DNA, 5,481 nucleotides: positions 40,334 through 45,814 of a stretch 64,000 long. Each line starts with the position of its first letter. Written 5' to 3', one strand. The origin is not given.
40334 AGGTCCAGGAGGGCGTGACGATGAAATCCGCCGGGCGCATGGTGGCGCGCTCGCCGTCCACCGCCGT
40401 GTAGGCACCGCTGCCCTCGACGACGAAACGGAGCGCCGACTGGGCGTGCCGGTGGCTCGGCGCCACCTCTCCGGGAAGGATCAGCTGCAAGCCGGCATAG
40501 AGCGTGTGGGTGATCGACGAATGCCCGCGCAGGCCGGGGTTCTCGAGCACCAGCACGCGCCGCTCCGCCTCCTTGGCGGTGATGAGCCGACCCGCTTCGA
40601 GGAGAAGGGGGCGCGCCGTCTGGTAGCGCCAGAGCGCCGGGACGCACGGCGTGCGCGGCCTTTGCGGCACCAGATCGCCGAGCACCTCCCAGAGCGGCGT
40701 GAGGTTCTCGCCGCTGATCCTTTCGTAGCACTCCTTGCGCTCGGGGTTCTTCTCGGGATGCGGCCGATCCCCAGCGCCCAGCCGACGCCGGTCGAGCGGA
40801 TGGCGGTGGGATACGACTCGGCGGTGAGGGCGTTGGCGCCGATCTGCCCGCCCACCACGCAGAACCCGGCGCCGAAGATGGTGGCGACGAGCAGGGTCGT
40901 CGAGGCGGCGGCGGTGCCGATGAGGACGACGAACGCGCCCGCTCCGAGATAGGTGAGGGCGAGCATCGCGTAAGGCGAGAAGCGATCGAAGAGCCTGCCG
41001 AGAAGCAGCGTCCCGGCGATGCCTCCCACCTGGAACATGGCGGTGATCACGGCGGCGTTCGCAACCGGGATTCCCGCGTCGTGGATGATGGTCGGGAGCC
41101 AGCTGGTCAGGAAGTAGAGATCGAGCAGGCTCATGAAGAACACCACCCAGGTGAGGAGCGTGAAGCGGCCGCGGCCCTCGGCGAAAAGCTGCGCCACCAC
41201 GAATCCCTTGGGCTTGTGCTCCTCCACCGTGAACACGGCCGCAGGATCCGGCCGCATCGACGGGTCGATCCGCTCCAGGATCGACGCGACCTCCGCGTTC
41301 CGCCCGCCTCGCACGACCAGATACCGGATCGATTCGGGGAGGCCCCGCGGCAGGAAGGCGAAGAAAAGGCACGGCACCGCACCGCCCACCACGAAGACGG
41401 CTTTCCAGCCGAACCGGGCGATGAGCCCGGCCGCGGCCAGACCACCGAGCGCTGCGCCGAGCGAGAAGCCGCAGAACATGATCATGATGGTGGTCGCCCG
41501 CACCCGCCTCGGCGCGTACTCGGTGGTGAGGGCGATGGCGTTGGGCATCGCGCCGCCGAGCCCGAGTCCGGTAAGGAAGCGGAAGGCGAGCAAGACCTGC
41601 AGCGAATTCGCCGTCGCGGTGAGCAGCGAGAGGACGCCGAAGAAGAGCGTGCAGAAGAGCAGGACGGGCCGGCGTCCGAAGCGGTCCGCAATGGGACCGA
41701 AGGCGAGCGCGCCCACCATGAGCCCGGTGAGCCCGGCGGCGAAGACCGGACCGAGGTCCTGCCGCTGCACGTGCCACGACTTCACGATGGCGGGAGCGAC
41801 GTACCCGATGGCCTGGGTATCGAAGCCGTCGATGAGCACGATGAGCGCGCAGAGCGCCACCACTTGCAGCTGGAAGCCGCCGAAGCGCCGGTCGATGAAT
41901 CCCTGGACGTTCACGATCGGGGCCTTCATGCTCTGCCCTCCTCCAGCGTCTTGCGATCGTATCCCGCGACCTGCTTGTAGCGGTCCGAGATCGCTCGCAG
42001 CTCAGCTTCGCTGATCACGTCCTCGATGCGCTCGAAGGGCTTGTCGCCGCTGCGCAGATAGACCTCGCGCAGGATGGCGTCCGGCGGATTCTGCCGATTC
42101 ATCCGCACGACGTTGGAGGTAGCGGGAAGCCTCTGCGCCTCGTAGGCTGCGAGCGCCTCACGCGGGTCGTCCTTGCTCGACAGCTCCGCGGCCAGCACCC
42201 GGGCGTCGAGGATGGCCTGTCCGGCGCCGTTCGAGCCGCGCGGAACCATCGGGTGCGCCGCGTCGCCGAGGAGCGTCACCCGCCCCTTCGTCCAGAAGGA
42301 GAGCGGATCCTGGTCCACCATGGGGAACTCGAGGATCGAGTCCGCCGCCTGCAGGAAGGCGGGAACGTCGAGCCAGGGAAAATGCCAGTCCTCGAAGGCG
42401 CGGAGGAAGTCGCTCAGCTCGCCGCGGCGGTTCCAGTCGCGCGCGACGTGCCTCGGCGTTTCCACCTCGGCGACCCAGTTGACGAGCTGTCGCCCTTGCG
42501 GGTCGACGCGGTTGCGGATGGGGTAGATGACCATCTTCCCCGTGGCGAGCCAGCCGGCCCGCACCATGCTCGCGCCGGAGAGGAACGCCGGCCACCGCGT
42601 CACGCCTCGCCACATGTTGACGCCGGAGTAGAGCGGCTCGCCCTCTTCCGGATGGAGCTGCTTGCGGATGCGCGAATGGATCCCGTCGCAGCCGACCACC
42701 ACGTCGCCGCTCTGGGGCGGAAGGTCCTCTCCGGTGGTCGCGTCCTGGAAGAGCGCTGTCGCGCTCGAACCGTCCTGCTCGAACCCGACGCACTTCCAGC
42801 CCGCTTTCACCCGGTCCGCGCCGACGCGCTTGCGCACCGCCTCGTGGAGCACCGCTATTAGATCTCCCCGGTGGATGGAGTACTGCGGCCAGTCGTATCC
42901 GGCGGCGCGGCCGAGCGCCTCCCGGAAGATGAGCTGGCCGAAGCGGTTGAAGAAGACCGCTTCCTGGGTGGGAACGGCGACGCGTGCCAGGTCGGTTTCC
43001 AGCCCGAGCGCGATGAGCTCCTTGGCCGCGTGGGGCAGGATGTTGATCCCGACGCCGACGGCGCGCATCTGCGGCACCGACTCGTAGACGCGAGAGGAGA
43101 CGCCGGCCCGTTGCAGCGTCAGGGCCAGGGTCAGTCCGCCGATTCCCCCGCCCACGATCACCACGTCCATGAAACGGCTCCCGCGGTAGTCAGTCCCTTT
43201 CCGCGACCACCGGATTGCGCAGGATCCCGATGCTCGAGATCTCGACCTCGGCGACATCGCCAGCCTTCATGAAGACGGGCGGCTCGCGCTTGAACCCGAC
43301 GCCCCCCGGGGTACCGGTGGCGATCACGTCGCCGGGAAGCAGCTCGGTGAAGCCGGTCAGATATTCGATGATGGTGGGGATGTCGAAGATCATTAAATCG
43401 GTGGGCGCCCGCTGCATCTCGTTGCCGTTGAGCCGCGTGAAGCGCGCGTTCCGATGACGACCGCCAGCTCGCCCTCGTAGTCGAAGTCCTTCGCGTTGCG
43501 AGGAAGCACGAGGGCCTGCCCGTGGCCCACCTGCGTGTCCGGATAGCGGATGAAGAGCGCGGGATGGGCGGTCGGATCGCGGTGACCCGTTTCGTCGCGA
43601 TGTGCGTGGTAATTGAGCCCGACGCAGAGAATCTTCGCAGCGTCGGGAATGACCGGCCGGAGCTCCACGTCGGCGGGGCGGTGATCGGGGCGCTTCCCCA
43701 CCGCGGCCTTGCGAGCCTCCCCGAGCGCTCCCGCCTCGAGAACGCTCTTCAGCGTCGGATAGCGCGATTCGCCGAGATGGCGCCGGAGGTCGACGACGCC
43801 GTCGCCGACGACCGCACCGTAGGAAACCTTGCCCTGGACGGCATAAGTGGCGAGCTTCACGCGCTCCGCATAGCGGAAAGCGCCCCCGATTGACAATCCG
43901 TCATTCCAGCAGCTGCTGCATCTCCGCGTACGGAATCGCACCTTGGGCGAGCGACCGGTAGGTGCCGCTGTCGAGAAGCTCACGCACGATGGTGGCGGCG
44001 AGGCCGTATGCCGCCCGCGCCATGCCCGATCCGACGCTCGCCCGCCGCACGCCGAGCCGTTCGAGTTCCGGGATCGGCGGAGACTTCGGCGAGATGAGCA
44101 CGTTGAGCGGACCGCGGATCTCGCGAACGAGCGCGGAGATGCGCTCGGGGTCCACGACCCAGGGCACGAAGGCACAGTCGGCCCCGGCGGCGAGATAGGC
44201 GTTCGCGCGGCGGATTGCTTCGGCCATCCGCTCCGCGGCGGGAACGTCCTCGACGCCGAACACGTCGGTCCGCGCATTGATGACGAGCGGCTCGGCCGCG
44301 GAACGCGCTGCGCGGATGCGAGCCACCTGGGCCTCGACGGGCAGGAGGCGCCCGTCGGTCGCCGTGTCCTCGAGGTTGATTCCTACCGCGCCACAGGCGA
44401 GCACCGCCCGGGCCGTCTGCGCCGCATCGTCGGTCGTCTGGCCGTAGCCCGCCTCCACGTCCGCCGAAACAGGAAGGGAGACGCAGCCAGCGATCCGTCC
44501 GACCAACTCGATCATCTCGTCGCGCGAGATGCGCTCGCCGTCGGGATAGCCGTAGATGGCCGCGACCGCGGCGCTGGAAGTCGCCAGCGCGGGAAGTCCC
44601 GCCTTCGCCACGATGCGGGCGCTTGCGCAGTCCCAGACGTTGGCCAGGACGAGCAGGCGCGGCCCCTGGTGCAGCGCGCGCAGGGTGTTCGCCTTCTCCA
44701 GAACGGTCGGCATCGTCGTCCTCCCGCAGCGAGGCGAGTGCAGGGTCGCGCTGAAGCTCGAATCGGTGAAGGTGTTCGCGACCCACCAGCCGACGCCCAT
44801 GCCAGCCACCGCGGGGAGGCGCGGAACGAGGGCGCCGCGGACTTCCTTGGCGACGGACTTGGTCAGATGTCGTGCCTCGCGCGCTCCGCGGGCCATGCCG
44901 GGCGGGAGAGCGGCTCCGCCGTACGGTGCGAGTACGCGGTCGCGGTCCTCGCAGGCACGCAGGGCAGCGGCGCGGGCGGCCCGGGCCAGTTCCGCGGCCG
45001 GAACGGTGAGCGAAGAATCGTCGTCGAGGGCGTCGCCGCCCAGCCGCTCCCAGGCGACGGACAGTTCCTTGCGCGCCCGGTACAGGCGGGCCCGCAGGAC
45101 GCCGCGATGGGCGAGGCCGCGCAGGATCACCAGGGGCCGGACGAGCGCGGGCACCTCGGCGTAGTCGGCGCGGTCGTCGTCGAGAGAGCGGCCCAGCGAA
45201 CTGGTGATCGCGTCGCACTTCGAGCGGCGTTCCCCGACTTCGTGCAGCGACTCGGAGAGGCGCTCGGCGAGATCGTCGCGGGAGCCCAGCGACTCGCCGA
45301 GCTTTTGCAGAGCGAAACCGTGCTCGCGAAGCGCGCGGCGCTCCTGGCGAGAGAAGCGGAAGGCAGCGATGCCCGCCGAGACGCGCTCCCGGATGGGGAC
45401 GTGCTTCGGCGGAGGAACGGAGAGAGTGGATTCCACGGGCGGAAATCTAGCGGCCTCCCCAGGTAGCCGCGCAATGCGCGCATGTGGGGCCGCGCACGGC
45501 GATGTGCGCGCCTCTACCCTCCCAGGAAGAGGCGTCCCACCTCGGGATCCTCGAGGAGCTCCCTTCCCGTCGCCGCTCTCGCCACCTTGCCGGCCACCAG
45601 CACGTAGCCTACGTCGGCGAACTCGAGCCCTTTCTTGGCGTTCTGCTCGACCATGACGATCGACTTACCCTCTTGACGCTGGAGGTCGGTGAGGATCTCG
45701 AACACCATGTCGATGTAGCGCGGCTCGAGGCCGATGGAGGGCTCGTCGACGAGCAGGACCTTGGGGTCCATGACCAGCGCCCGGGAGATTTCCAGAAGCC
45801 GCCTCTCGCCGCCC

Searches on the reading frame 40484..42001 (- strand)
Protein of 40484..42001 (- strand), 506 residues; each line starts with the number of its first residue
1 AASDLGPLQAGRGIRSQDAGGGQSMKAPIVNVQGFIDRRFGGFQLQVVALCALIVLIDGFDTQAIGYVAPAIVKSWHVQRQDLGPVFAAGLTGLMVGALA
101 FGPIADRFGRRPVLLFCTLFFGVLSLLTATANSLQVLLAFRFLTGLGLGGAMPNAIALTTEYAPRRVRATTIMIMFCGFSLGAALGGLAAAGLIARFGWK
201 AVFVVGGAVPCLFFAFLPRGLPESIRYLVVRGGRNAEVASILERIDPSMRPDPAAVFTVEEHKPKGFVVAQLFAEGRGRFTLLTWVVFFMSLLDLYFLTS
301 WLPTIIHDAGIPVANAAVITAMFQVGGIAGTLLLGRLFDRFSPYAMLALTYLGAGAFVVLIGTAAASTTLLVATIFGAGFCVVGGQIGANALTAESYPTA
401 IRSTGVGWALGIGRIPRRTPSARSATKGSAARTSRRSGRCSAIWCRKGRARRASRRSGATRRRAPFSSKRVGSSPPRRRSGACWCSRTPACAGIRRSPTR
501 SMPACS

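Call 54: search_protein_families(library=pfam, proteins=[window:40484-42001:-])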
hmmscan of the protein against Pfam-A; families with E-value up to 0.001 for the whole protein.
window:40484-42001:- (506 aa): 5 families
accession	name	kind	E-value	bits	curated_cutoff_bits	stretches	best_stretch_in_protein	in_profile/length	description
PF07690.21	MFS_1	-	9.6e-45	153.4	33.4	1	52-413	2-339/347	Major Facilitator Superfamily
PF00083.30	Sugar_tr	-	1.5e-28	100.3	22.3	1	52-409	6-391/452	Sugar (and other) transporter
PF06609.19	TRI12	-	4.3e-07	29.2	23.2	0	290-389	51-150/599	Fungal trichothecene efflux pump (TRI12)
PF06779.20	MFS_4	-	3.4e-06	27.1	26.3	1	69-209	16-159/364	Uncharacterised MFS-type transporter YbfB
PF05631.20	MFS_5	-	0.0002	20.9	25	1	70-204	58-197/356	Sugar-tranasporters, 12 TM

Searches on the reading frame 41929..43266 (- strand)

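Call 27: search_protein_families(library=pfam, proteins=[window:41929-43266:-])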
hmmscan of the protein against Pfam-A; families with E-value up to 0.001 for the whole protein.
window:41929-43266:- (446 aa): 4 families
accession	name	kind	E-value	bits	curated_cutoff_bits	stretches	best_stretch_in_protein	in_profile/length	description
PF01494.25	FAD_binding_3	-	1.5e-24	87.3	22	1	33-388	2-347/349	FAD binding domain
PF00890.30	FAD_binding_2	-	3.6e-05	23.6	20.4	1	34-68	1-35/414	FAD binding domain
PF13450.12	NAD_binding_8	-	0.00011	22.9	21.9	1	37-63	1-27/68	NAD(P)-binding Rossmann-like domain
PF07992.20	Pyr_redox_2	-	0.00045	20.2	26.1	1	33-67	1-35/291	Pyridine nucleotide-disulphide oxidoreductase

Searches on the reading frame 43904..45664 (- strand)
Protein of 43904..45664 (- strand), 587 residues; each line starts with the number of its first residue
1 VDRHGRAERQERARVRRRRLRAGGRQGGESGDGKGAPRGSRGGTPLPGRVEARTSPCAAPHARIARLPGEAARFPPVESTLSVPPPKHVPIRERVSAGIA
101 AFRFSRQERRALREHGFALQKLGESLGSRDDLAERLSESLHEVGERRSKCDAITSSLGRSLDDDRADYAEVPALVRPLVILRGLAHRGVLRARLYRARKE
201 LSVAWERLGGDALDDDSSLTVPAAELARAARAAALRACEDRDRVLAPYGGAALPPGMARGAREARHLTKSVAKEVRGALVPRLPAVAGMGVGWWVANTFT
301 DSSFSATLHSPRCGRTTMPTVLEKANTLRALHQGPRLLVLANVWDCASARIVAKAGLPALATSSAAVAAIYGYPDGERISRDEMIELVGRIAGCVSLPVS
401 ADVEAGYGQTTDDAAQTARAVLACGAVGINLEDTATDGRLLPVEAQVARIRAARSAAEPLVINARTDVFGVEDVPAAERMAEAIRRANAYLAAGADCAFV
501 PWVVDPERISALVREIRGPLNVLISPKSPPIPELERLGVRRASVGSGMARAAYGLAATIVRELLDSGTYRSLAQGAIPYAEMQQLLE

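Call 54: search_protein_families(library=pfam, proteins=[window:43904-45664:-])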
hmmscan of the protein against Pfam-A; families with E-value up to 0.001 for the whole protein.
window:43904-45664:- (587 aa): 1 family
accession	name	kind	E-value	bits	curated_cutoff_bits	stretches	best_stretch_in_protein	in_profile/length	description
PF13714.12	PEP_mutase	-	8.7e-78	261.6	31.5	1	328-563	1-239/240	Phosphoenolpyruvate phosphomutase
